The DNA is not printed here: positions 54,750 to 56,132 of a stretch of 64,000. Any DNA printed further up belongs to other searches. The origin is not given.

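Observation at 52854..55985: Single polypeptide fusing a PLP-dependent decarboxylase, TPR repeats and an ATP-grasp-like ligase domain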

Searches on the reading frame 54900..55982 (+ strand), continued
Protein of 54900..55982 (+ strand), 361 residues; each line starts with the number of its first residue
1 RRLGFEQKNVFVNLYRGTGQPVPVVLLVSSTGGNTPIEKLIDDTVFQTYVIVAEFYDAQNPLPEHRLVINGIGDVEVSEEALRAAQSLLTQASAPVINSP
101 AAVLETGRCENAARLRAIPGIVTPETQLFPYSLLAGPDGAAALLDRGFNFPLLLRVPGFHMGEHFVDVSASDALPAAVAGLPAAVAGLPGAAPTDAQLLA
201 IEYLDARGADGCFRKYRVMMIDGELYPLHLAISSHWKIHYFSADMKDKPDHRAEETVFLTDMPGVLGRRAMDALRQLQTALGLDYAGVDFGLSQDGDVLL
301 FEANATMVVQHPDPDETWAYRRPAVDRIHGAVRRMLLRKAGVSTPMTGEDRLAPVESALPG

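Call 53: search_protein_families(library=pfam, alignment_id=A4, max_evalue=0.00001)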
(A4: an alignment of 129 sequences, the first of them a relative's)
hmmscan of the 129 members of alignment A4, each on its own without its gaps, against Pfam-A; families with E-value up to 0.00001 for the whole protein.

A. member 1, L015:3453-5354:- (634 aa): 24 families
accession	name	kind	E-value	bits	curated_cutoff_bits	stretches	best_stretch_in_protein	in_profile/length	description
PF00515.34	TPR_1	-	6.7e-57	187.6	27.8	5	211-244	1-34/34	Tetratricopeptide repeat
PF13414.12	TPR_11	-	1.5e-54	181.8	26.8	5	223-255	6-38/42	TPR repeat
PF07719.23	TPR_2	-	2.6e-48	158.6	27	4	211-244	1-34/34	Tetratricopeptide repeat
PF13424.12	TPR_12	-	2.9e-45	152.8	30.1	4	209-276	1-76/77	Tetratricopeptide repeat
PF13181.12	TPR_8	-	1.5e-44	146.8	25.7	2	245-277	1-33/34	Tetratricopeptide repeat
PF13431.12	TPR_17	-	1.1e-37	125.5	24.4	3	267-299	1-33/34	Tetratricopeptide repeat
PF13432.12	TPR_16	-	5.9e-36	122.9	32.7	4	216-279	2-65/65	Tetratricopeptide repeat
PF13374.12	TPR_10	-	2.6e-33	113.5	27.5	1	143-172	2-31/42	Tetratricopeptide repeat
PF14559.12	TPR_19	-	1.1e-29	102.9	25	4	87-149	3-64/68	Tetratricopeptide repeat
PF13428.12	TPR_14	-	8.5e-28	94.4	23.5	0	214-253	4-43/44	Tetratricopeptide repeat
PF13176.12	TPR_7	-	8.7e-26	88.2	27.9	0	213-244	1-32/36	Tetratricopeptide repeat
PF13371.12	TPR_9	-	1.8e-18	66.7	35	1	186-245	4-63/73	Tetratricopeptide repeat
PF24575.1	TPR_Slam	-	1.1e-15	58.3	35.2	0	150-192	54-96/104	Surface lipoprotein assembly modifier, N-terminal TPR repeats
PF13174.12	TPR_6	-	2.9e-14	53.1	26.3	0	280-311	1-32/33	Tetratricopeptide repeat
PF23914.1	TPR_CcmH_CycH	-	3.1e-13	50.3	42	0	133-242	40-152/158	Cytochrome c-type biogenesis protein H TPR domain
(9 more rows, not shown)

B. families by the number of members that match (of 129 scanned): 106 families (the first 25 are shown)
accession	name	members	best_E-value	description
PF07719.23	TPR_2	6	2.6e-48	Tetratricopeptide repeat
PF00515.34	TPR_1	5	6.7e-57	Tetratricopeptide repeat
PF13414.12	TPR_11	5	1.5e-54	TPR repeat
PF13424.12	TPR_12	5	2.9e-45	Tetratricopeptide repeat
PF13181.12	TPR_8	5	1.5e-44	Tetratricopeptide repeat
PF13431.12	TPR_17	5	1.1e-37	Tetratricopeptide repeat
PF13432.12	TPR_16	5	5.9e-36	Tetratricopeptide repeat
PF14559.12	TPR_19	5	4.1e-33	Tetratricopeptide repeat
PF13428.12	TPR_14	5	4.1e-30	Tetratricopeptide repeat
PF13176.12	TPR_7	5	8.7e-26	Tetratricopeptide repeat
PF13371.12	TPR_9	5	1.8e-18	Tetratricopeptide repeat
PF23914.1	TPR_CcmH_CycH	5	3.8e-18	Cytochrome c-type biogenesis protein H TPR domain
PF24575.1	TPR_Slam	5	1.1e-15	Surface lipoprotein assembly modifier, N-terminal TPR repeats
PF13374.12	TPR_10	4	2.6e-33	Tetratricopeptide repeat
PF12895.13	ANAPC3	4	8.8e-13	Anaphase-promoting complex, cyclosome, subunit 3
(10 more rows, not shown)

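Call 63: search_protein_families(library=pfam, alignment_id=A6, max_evalue=0.00001)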
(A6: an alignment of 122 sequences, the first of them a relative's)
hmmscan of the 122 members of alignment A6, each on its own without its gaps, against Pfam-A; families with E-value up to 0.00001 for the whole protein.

A. member 1, L013:2164-3693:- (510 aa): 1 family
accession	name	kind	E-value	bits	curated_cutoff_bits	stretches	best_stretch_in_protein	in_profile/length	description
PF04055.27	Radical_SAM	-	4.2e-24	86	29.5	1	149-306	2-165/166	Radical SAM superfamily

B. families by the number of members that match (of 122 scanned): 111 families (the first 25 are shown)
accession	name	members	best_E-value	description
PF01618.21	MotA_ExbB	4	3.9e-29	MotA/TolQ/ExbB proton channel family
PF00441.29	Acyl-CoA_dh_1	3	3.1e-33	Acyl-CoA dehydrogenase, C-terminal domain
PF02771.21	Acyl-CoA_dh_N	3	6.4e-29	Acyl-CoA dehydrogenase, N-terminal domain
PF20560.3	MotA_N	3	1.3e-21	Motility protein A N-terminal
PF02770.24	Acyl-CoA_dh_M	3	2.5e-09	Acyl-CoA dehydrogenase, middle domain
PF00873.25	ACR_tran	2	9.2e-200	AcrB/AcrD/AcrF family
PF00291.31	PALP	2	4.9e-33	Pyridoxal-phosphate dependent enzyme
PF00072.30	Response_reg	2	2.6e-31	Response regulator receiver domain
PF07719.23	TPR_2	2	6.8e-28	Tetratricopeptide repeat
PF07676.18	PD40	2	1.9e-25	WD40-like Beta Propeller Repeat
PF01966.28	HD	2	5.7e-20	HD domain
PF04030.19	ALO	2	1.6e-19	D-arabinono-1,4-lactone oxidase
PF13428.12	TPR_14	2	5.9e-18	Tetratricopeptide repeat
PF13432.12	TPR_16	2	5.7e-17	Tetratricopeptide repeat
PF01565.28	FAD_binding_4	2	1.8e-14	FAD binding domain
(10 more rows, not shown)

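Call 72: search_protein_families(library=pfam, proteins=[P0241, P0244, P0250, P0281, P0260, P0367, P0303, P0386, P0315, P0263], max_evalue=0.001)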
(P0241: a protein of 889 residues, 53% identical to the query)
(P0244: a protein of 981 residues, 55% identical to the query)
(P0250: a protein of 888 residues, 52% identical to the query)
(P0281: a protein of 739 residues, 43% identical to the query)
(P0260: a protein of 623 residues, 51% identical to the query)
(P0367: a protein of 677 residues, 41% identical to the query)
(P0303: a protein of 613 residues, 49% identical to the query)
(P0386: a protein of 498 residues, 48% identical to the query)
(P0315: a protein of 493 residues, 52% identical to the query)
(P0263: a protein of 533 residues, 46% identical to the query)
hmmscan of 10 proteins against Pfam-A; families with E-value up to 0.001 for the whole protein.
P0241 (889 aa): 7 families
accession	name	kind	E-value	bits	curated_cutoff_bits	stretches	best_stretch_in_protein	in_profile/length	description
PF13428.12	TPR_14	-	2.1e-10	40.7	23.5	0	494-535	2-43/44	Tetratricopeptide repeat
PF14559.12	TPR_19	-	4.1e-08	33.9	25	1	473-530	5-62/68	Tetratricopeptide repeat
PF13431.12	TPR_17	-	1e-06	28.9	24.4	0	484-513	4-33/34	Tetratricopeptide repeat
PF07719.23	TPR_2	-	1.5e-05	25.2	27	0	495-525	3-33/34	Tetratricopeptide repeat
PF14397.11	ATPgrasp_ST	-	6.1e-05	22.8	31.4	0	322-365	219-263/278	Sugar-transfer associated ATP-grasp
PF13432.12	TPR_16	-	0.00017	22.4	32.7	0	483-525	21-63/65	Tetratricopeptide repeat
PF24575.1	TPR_Slam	-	0.00018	22.3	35.2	0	503-546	57-100/104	Surface lipoprotein assembly modifier, N-terminal TPR repeats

P0244 (981 aa): 12 families
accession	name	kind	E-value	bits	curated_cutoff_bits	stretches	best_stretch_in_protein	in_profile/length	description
PF07719.23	TPR_2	-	1.2e-14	53.6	27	1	96-129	1-34/34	Tetratricopeptide repeat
PF14559.12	TPR_19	-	1.6e-10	41.6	25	1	107-150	2-45/68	Tetratricopeptide repeat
PF13432.12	TPR_16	-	2.7e-10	40.9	32.7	2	33-95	2-64/65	Tetratricopeptide repeat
PF13431.12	TPR_17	-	3.2e-10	39.9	24.4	0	20-48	5-33/34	Tetratricopeptide repeat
PF13181.12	TPR_8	-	6.3e-09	35.7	25.7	0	29-55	2-28/34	Tetratricopeptide repeat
PF13428.12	TPR_14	-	8.9e-09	35.6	23.5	1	98-136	3-41/44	Tetratricopeptide repeat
PF00515.34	TPR_1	-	1.4e-07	31.4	27.8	1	97-129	2-34/34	Tetratricopeptide repeat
PF13414.12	TPR_11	-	3.4e-07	30.3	26.8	0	38-76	4-42/42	TPR repeat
PF13424.12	TPR_12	-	5.4e-06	26.9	30.1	0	64-126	5-75/77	Tetratricopeptide repeat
PF13374.12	TPR_10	-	5.8e-06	26.6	27.5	0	64-89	4-29/42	Tetratricopeptide repeat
PF13371.12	TPR_9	-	1e-05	25.9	35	0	11-51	12-52/73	Tetratricopeptide repeat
PF23914.1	TPR_CcmH_CycH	-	0.00019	21.7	42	0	91-152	45-109/158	Cytochrome c-type biogenesis protein H TPR domain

P0250 (888 aa): 9 families
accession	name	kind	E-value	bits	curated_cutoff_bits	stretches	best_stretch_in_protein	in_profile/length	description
PF00266.25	Aminotran_5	-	4.5e-31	108.6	21.5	1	528-876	3-371/371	Aminotransferase class-V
PF13431.12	TPR_17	-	6.7e-11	42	24.4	0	38-64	1-27/34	Tetratricopeptide repeat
PF07719.23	TPR_2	-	1.2e-09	37.9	27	1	118-151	1-34/34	Tetratricopeptide repeat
PF13432.12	TPR_16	-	4.5e-09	37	32.7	1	89-150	2-63/65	Tetratricopeptide repeat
PF14559.12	TPR_19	-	7.7e-08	33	25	1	96-153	3-60/68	Tetratricopeptide repeat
PF13428.12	TPR_14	-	2.2e-06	28.2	23.5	0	118-158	1-41/44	Tetratricopeptide repeat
PF13371.12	TPR_9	-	1.6e-05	25.2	35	0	111-155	22-66/73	Tetratricopeptide repeat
PF13414.12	TPR_11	-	3.2e-05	24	26.8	0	125-166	1-42/42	TPR repeat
PF00515.34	TPR_1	-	0.0006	20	27.8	0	119-151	2-34/34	Tetratricopeptide repeat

P0281 (739 aa): 15 families
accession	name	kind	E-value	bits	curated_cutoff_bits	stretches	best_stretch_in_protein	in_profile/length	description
PF13414.12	TPR_11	-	2e-13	50.2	26.8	1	113-152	3-42/42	TPR repeat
PF07719.23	TPR_2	-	2.8e-13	49.3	27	1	108-137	5-34/34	Tetratricopeptide repeat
PF13431.12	TPR_17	-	3.4e-13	49.2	24.4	0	93-124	2-33/34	Tetratricopeptide repeat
PF13432.12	TPR_16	-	9.3e-12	45.6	32.7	1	41-104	2-65/65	Tetratricopeptide repeat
PF14559.12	TPR_19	-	6.5e-11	42.8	25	2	114-159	1-46/68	Tetratricopeptide repeat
PF00515.34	TPR_1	-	2.1e-10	40.4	27.8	1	108-137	5-34/34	Tetratricopeptide repeat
PF13174.12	TPR_6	-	1.7e-09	38.1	26.3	0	76-102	6-32/33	Tetratricopeptide repeat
PF13428.12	TPR_14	-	3.9e-09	36.7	23.5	1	109-146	6-43/44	Tetratricopeptide repeat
PF13181.12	TPR_8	-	1.4e-07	31.5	25.7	0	109-137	6-34/34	Tetratricopeptide repeat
PF13424.12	TPR_12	-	5.1e-07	30.2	30.1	1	108-160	6-67/77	Tetratricopeptide repeat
PF13371.12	TPR_9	-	1.4e-05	25.4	35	0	48-107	7-66/73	Tetratricopeptide repeat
PF13176.12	TPR_7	-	6.4e-05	23.2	27.9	0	108-137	3-34/36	Tetratricopeptide repeat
PF01909.29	NTP_transf_2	-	0.00012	22.8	21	1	514-576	2-70/93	Nucleotidyltransferase domain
PF24575.1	TPR_Slam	-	0.00016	22.5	35.2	0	77-122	54-99/104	Surface lipoprotein assembly modifier, N-terminal TPR repeats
PF23914.1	TPR_CcmH_CycH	-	0.00045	20.5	42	0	98-157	44-103/158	Cytochrome c-type biogenesis protein H TPR domain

P0260 (623 aa): 12 families
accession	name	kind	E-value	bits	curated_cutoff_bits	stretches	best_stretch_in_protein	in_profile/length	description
PF07719.23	TPR_2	-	7.3e-15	54.2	27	1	97-129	1-33/34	Tetratricopeptide repeat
PF14559.12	TPR_19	-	1.4e-13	51.4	25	1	533-592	7-66/68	Tetratricopeptide repeat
PF13428.12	TPR_14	-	4.9e-12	45.7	23.5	0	517-560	1-44/44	Tetratricopeptide repeat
PF13424.12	TPR_12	-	5.5e-12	46.1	30.1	1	34-89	8-71/77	Tetratricopeptide repeat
PF00515.34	TPR_1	-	5.4e-10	39.1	27.8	1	99-129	3-33/34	Tetratricopeptide repeat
PF13431.12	TPR_17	-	1.4e-09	37.9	24.4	0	85-117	1-33/34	Tetratricopeptide repeat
PF13414.12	TPR_11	-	3.1e-08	33.6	26.8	0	40-77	5-42/42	TPR repeat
PF13432.12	TPR_16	-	7.6e-08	33.1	32.7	1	73-130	7-64/65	Tetratricopeptide repeat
PF13181.12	TPR_8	-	1.8e-07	31.2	25.7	0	64-90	2-28/34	Tetratricopeptide repeat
PF24575.1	TPR_Slam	-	1.5e-05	25.8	35.2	0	70-120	54-104/104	Surface lipoprotein assembly modifier, N-terminal TPR repeats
PF13371.12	TPR_9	-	0.00012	22.5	35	0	496-552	8-64/73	Tetratricopeptide repeat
PF23914.1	TPR_CcmH_CycH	-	0.00014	22.2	42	0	87-149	40-102/158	Cytochrome c-type biogenesis protein H TPR domain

P0367 (677 aa): 9 families
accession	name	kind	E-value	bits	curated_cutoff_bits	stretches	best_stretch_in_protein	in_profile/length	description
PF14559.12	TPR_19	-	2.1e-08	34.8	25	0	71-104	13-46/68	Tetratricopeptide repeat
PF07719.23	TPR_2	-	3.5e-07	30.3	27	0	51-82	3-34/34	Tetratricopeptide repeat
PF13431.12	TPR_17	-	4.1e-07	30.2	24.4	1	72-104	2-34/34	Tetratricopeptide repeat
PF13414.12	TPR_11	-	1e-06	28.7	26.8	1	56-97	1-42/42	TPR repeat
PF13432.12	TPR_16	-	2.4e-06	28.3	32.7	1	20-82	2-64/65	Tetratricopeptide repeat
PF13181.12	TPR_8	-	7.5e-05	23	25.7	0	54-81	6-33/34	Tetratricopeptide repeat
PF01909.29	NTP_transf_2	-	0.00014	22.6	21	1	455-512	5-68/93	Nucleotidyltransferase domain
PF00515.34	TPR_1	-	0.00046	20.3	27.8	0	83-114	1-32/34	Tetratricopeptide repeat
PF13428.12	TPR_14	-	0.00096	20.1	23.5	0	51-91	3-43/44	Tetratricopeptide repeat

P0303 (613 aa): 0 families

P0386 (498 aa): 0 families

P0315 (493 aa): 0 families

P0263 (533 aa): 5 families
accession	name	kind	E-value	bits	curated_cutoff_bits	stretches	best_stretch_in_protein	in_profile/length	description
PF14559.12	TPR_19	-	2.6e-08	34.5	25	1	345-406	4-65/68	Tetratricopeptide repeat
PF13414.12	TPR_11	-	2.1e-06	27.7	26.8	0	378-413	6-41/42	TPR repeat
PF13431.12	TPR_17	-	3.6e-06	27.3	24.4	0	389-415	2-28/34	Tetratricopeptide repeat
PF13428.12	TPR_14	-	0.00013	22.8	23.5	0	369-408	4-43/44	Tetratricopeptide repeat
PF13432.12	TPR_16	-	0.00089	20.1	32.7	1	379-432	10-63/65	Tetratricopeptide repeat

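Call 75: search_protein_families(library=ncbifam, proteins=[L092:2989-4344:+, P0250], max_evalue=0.01)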
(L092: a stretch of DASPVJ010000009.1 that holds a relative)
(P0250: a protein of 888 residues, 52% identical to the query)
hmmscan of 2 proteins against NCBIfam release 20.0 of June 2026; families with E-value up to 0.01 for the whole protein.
L092:2989-4344:+ (452 aa): 0 families

P0250 (888 aa): 14 families
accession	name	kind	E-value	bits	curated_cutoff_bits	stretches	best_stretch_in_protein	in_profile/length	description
NF009112.0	PRK12462.1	equivalog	2e-164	546.7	563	1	524-886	4-363/365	phosphoserine transaminase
NF003764.0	PRK05355.1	equivalog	1.6e-120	402.3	253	1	526-886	4-355/357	3-phosphoserine/phosphohydroxythreonine transaminase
TIGR01364.1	serC_1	equivalog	6.1e-117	390.5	443.6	1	527-884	2-355/358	phosphoserine transaminase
TIGR01366.1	serC_3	equivalog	1.4e-10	40.9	401.65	1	546-885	17-359/361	phosphoserine transaminase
TIGR02917.1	PEP_TPR_lipo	equivalog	1.5e-10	39.6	312.2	1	31-174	174-317/899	XrtA/PEP-CTERM system TPR-repeat protein PrsT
TIGR02521.1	type_IV_pilW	equivalog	2.2e-09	37.2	154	1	119-174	32-87/234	type IV pilus biogenesis/stability protein PilW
TIGR00540.1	TPR_hemY_coli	hypoth_equivalog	3.3e-08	32.7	142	1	48-177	259-384/385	heme biosynthesis-associated TPR protein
NF040959.1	MamA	equivalog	3.7e-08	33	200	1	32-174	53-195/204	magnetosome protein MamA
NF033920.0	C39_PA2778_fam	equivalog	1.2e-07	31.5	150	2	94-174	166-246/255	PA2778 family cysteine peptidase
NF002841.0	PRK03080.1-2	equivalog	0.0012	17.9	477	1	556-841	34-324/389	phosphoserine transaminase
TIGR02552.1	LcrH_SycD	equivalog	0.0013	18.5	104.8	1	88-151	56-119/136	SycD/LcrH family type III secretion system chaperone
NF033758.1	gliding_GltE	equivalog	0.0017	17.4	225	1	77-177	181-281/411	adventurous gliding motility TPR repeat lipoprotein GltE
NF008391.2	PRK11189.1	equivalog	0.0027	17.2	250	1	102-156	83-137/297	lipoprotein NlpI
NF008757.0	PRK11788.1-5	equivalog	0.0056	15.9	363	1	28-168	192-332/388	lipopolysaccharide assembly protein LapB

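Call 88: search_protein_families(library=pfam, proteins=[L084:1-753:+, L084:4370-4825:+, L084:9285-9635:-, L084:9707-10177:-, L084:10177-11670:-, L084:2329-3084:+, L092:7087-7860:+, L092:7915-8412:+, L092:3-866:+, L077:7922-8449:+], max_evalue=0.01)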
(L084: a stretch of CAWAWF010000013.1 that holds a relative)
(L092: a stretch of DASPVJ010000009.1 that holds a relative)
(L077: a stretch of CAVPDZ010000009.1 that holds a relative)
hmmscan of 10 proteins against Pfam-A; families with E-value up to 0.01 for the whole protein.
L084:1-753:+ (251 aa): 1 family
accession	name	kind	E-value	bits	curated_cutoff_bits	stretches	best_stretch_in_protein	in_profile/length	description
PF00700.27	Flagellin_C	-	0.00021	22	23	1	170-246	8-86/86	Bacterial flagellin C-terminal helical region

L084:4370-4825:+ (152 aa): 1 family
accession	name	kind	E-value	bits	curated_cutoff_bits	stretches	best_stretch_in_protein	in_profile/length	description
PF07378.16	FlbT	-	5.4e-41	140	27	1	3-124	1-125/125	Flagellar protein FlbT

L084:9285-9635:- (117 aa): 0 families

L084:9707-10177:- (157 aa): 0 families

L084:10177-11670:- (498 aa): 1 family
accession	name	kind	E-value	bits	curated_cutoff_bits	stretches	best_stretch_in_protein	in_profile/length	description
PF10135.14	Rod-binding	-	1.9e-08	35.1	25.1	1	443-489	1-50/51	Rod binding protein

L084:2329-3084:+ (252 aa): 0 families

L092:7087-7860:+ (258 aa): 0 families

L092:7915-8412:+ (166 aa): 0 families

L092:3-866:+ (288 aa): 0 families

L077:7922-8449:+ (176 aa): 1 family
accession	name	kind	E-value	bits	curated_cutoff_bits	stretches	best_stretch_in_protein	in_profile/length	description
PF13577.12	SnoaL_4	-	1e-07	32.4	24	1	34-133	25-121/126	SnoaL-like domain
